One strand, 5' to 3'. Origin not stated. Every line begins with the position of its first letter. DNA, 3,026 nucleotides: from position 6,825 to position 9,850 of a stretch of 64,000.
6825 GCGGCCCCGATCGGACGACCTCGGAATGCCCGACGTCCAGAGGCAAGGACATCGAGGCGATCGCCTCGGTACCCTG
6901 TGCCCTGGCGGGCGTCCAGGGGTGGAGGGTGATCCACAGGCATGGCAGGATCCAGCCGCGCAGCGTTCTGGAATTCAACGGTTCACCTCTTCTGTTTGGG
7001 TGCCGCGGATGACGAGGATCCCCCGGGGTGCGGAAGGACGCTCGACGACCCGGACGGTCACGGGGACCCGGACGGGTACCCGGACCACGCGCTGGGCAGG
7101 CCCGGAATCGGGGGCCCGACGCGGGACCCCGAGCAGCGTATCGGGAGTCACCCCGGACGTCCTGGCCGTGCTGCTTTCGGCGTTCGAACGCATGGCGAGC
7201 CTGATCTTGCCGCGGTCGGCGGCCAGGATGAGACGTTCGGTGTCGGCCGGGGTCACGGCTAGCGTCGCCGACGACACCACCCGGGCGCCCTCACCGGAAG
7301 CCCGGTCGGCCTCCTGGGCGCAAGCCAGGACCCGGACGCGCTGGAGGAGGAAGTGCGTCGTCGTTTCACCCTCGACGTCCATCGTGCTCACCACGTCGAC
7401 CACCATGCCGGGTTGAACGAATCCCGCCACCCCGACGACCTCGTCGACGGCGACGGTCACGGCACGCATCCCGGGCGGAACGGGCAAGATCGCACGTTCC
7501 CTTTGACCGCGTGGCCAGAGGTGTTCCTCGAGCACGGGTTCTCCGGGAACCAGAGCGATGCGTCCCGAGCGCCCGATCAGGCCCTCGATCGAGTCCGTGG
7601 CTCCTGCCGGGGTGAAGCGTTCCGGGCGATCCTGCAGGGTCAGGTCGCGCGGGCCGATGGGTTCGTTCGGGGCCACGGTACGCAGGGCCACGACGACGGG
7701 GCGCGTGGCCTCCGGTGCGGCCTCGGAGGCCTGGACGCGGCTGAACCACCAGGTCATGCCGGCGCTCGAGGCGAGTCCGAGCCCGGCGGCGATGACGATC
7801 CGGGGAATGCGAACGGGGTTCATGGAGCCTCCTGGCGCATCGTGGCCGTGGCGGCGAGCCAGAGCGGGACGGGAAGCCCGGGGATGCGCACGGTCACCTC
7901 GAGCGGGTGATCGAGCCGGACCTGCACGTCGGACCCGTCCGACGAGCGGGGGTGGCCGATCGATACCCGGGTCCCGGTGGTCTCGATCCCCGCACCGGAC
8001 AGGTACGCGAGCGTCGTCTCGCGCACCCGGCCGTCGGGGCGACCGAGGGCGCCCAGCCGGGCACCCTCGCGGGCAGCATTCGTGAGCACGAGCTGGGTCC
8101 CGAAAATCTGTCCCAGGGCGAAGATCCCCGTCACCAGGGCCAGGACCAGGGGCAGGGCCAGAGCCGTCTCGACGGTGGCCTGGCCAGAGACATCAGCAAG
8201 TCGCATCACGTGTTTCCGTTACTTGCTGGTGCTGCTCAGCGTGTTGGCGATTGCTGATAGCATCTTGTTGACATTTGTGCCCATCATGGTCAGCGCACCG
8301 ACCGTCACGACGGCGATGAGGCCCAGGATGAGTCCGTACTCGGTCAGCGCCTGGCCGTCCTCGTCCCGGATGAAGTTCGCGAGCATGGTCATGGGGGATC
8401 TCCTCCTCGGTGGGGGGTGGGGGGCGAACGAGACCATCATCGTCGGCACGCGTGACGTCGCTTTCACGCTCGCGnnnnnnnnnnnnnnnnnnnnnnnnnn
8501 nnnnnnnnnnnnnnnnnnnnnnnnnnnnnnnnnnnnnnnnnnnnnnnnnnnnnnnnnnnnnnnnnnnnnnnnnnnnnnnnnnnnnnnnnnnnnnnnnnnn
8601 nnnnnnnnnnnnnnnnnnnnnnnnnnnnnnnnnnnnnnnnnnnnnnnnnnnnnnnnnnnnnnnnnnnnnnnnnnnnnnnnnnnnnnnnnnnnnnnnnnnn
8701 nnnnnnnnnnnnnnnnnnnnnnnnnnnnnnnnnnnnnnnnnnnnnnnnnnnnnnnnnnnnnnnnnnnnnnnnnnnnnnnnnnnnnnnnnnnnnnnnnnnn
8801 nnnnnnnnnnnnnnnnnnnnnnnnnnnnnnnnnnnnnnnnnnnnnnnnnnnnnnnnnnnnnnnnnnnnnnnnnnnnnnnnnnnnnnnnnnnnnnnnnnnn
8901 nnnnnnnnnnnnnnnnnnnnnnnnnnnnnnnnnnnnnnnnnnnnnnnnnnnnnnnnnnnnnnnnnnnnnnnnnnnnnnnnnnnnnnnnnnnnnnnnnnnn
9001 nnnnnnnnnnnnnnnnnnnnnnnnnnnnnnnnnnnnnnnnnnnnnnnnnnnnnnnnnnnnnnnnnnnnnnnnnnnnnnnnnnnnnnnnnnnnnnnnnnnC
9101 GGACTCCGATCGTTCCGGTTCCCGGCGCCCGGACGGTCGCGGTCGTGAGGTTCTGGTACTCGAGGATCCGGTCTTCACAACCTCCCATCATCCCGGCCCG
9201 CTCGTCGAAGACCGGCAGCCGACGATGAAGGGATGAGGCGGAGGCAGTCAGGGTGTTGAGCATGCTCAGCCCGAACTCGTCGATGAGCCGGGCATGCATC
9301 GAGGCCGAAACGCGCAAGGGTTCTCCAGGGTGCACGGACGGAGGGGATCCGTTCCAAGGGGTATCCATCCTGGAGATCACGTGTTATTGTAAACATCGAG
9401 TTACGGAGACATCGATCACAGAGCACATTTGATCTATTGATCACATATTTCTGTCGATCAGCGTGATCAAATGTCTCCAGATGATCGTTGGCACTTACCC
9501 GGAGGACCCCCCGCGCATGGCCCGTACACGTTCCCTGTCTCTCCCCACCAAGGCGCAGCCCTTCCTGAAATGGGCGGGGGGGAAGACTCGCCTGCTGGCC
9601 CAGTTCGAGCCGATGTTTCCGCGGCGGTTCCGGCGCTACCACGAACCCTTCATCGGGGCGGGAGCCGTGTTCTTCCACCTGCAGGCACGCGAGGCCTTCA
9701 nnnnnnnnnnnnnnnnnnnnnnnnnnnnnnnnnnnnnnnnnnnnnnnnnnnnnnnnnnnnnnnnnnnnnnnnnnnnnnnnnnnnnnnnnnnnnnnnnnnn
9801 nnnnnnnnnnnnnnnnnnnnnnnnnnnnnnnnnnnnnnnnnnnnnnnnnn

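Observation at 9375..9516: Seven GATC sites packed into an AT-rich divergent promoter region next to the dam gene and the Tad pilus locus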

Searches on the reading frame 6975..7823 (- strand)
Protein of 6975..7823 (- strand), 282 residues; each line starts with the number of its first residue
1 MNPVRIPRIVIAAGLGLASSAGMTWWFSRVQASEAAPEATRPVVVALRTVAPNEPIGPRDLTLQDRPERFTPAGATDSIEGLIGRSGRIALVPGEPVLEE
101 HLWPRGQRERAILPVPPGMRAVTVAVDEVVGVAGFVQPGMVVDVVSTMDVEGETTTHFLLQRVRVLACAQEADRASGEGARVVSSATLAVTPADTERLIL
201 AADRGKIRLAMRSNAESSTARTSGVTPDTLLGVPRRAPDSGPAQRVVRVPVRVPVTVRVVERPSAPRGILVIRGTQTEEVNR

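Call 9: search_protein_families(library=pfam, proteins=[window:6975-7823:-], max_evalue=0.01)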
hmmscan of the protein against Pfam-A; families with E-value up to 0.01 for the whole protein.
window:6975-7823:- (282 aa): 3 families
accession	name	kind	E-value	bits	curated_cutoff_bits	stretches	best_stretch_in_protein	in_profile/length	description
PF16976.10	RcpC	-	2.4e-27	95.6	28.8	1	115-212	7-114/114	Flp pilus assembly protein RcpC/CpaB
PF08666.17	SAF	-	4.5e-09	37.2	21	1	41-102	1-62/63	SAF domain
PF13144.11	ChapFlgA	-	0.0015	19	23.8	1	42-102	2-60/122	Chaperone for flagella basal body P-ring formation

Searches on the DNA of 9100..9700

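Call 37: search_rna_families(source=window, start=9100, end=9700, threshold=evalue, max_evalue=1)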
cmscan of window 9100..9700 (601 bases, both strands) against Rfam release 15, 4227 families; matches with E-value up to 1: 0.
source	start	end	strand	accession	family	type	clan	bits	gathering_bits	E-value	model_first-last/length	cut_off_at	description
